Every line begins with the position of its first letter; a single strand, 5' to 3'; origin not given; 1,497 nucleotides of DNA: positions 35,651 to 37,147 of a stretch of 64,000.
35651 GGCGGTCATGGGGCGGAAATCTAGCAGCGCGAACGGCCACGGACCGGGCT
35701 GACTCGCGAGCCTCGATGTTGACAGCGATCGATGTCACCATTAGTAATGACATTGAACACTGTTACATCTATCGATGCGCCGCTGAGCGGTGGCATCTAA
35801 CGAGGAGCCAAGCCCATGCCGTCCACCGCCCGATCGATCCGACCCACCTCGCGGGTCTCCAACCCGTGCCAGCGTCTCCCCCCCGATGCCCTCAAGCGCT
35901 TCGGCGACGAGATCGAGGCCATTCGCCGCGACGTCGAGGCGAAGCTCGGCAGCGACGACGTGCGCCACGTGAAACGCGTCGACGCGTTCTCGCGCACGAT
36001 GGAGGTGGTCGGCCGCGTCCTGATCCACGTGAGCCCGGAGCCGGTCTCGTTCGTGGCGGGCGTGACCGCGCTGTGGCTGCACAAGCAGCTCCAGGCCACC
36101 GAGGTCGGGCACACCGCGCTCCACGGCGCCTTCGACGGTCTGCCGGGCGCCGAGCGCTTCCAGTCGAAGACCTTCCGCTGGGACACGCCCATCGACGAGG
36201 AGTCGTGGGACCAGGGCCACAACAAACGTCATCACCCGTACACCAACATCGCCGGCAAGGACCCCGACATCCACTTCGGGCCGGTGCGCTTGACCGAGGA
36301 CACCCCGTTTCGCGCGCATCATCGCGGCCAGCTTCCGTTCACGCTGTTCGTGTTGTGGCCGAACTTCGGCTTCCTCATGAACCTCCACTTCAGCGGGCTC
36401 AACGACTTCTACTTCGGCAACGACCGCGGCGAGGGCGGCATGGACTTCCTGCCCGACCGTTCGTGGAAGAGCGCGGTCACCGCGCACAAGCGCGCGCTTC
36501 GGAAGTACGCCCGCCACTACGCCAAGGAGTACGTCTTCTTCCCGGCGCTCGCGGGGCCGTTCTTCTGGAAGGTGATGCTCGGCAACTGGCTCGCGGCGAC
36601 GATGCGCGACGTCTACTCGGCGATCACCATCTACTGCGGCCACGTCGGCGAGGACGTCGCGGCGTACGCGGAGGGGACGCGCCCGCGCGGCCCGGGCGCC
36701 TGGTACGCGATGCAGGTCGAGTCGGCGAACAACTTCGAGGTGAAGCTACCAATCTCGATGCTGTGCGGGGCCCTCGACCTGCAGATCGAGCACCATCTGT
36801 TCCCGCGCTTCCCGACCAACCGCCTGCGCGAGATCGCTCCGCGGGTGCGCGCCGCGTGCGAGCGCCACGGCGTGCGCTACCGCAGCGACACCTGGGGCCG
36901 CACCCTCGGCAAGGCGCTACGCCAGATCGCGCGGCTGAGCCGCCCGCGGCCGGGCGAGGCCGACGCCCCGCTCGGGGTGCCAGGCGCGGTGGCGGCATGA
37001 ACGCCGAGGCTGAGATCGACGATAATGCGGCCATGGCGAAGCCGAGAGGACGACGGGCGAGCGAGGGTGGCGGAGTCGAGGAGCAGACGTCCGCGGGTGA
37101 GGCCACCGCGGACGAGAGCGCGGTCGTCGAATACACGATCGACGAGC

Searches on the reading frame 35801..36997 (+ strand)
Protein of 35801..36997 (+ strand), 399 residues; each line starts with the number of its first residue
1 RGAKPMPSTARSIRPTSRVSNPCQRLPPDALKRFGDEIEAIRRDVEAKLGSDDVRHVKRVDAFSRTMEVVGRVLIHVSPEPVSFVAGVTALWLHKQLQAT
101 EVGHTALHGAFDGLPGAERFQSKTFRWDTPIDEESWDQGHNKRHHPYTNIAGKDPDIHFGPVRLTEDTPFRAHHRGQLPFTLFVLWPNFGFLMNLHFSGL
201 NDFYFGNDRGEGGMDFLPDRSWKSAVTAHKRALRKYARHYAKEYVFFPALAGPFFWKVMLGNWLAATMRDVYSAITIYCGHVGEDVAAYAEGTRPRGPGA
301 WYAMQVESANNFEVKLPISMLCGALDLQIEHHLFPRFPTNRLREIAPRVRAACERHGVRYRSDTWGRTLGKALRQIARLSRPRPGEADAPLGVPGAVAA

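Call 85: search_protein_families(library=pfam, max_evalue=0.00001, proteins=[window:35801-36997:+])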
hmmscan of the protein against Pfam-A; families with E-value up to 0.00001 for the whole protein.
window:35801-36997:+ (399 aa): 1 family
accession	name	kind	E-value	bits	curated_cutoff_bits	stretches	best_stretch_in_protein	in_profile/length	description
PF00487.30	FA_desaturase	-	8.5e-25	88.4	29.7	1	88-362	10-251/253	Fatty acid desaturase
